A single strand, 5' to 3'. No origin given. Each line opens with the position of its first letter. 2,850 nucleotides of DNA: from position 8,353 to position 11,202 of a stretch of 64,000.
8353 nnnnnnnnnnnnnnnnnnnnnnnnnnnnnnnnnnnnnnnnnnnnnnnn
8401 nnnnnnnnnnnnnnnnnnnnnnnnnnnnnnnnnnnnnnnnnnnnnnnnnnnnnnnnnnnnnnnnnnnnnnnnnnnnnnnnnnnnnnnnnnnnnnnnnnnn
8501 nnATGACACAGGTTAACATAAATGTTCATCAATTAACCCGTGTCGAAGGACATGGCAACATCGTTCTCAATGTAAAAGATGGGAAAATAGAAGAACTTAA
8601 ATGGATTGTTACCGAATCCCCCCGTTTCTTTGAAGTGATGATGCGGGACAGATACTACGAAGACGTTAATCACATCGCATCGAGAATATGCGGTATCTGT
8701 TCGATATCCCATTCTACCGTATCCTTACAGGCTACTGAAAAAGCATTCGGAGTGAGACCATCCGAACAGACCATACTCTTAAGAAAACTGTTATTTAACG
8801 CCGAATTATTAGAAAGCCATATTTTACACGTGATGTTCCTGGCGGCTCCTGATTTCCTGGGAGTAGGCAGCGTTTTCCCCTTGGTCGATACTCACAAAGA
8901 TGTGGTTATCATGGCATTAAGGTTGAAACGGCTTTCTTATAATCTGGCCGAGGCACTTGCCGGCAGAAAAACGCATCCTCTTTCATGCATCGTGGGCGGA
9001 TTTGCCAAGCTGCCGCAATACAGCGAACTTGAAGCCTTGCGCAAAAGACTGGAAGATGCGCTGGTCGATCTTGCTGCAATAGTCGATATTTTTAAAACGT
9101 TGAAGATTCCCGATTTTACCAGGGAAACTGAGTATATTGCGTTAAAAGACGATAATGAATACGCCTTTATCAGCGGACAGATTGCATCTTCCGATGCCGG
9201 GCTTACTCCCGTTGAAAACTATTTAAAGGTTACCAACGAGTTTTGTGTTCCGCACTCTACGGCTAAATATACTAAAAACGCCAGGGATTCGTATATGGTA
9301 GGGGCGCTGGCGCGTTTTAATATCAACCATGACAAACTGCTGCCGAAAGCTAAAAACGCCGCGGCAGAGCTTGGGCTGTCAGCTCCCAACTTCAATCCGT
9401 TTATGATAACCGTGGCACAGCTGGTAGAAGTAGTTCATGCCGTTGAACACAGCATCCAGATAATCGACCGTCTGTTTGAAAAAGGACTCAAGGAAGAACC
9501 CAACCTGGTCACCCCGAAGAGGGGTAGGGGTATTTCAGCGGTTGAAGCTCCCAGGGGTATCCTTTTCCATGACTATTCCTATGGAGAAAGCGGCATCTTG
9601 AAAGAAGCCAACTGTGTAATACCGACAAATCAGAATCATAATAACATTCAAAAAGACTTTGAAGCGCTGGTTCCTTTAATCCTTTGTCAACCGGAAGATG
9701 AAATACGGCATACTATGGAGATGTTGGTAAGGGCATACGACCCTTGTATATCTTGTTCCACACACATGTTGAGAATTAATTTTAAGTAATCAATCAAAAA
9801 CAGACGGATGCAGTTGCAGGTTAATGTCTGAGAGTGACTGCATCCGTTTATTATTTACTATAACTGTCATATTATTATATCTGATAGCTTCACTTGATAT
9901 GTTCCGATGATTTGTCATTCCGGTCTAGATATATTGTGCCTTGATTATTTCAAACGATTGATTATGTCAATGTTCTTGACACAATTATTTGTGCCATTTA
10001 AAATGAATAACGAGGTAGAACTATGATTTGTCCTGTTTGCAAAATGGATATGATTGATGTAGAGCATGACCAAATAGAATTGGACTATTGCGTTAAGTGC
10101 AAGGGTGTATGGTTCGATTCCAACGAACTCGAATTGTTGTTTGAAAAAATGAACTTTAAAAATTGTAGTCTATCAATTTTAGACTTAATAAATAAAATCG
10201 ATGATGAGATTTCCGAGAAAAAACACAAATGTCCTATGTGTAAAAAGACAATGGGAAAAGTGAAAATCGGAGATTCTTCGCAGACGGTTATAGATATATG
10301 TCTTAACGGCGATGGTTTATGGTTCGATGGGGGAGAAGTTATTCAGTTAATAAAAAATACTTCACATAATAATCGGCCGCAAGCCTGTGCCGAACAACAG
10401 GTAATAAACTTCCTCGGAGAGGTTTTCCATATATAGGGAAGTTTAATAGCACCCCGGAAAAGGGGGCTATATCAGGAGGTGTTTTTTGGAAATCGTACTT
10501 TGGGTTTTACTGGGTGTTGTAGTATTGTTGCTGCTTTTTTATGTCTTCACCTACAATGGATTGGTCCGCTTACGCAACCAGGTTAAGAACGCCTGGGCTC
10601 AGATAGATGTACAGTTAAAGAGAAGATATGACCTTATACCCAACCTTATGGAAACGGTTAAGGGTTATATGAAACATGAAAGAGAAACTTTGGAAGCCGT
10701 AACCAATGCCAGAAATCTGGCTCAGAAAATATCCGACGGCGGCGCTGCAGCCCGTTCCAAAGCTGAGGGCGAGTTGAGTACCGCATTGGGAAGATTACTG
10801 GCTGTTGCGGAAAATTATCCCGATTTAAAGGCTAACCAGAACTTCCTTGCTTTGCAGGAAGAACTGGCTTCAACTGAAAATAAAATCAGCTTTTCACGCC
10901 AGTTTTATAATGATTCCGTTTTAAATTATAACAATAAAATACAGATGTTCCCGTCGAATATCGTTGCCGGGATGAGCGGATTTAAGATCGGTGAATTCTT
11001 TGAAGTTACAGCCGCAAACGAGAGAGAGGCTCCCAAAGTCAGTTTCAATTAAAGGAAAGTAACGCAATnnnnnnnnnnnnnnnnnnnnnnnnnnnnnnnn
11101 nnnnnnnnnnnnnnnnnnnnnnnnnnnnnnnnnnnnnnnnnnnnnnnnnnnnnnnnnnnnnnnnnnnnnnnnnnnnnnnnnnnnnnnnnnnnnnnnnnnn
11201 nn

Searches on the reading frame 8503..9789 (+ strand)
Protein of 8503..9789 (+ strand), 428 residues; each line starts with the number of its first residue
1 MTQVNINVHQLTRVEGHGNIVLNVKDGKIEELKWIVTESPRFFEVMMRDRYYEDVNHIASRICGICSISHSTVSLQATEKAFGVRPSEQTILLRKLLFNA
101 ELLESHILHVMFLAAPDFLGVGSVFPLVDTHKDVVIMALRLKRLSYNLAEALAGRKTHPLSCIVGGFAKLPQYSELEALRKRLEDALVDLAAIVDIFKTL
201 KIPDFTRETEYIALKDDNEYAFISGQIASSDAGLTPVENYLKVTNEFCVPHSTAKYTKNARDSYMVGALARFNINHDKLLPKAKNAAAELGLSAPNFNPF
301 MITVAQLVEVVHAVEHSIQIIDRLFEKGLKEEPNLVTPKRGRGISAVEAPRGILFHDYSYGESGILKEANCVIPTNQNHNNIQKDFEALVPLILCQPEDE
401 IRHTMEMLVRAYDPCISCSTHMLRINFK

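Call 29: search_protein_families(library=pfam, proteins=[window:8503-9789:+], max_evalue=0.00001)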
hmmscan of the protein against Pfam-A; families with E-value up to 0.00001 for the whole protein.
window:8503-9789:+ (428 aa): 1 family
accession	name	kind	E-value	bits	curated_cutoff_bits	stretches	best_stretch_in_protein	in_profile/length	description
PF00374.24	NiFeSe_Hases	-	2e-28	100.1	25.8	2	41-124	1-84/508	Nickel-dependent hydrogenase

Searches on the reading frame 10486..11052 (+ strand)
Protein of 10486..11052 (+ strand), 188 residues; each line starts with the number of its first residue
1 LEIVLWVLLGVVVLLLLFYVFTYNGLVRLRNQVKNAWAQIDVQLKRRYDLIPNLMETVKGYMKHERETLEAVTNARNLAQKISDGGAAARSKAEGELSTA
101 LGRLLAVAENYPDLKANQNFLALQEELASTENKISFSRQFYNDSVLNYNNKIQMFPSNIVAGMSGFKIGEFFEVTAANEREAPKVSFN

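Call 29: search_protein_families(library=pfam, proteins=[window:10486-11052:+], max_evalue=0.00001)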
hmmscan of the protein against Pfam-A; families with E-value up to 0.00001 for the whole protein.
window:10486-11052:+ (188 aa): 1 family
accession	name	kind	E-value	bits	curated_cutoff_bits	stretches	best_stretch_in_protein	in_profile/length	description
PF04011.17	LemA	-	3.2e-63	212.5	26.2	1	36-187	1-149/149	LemA family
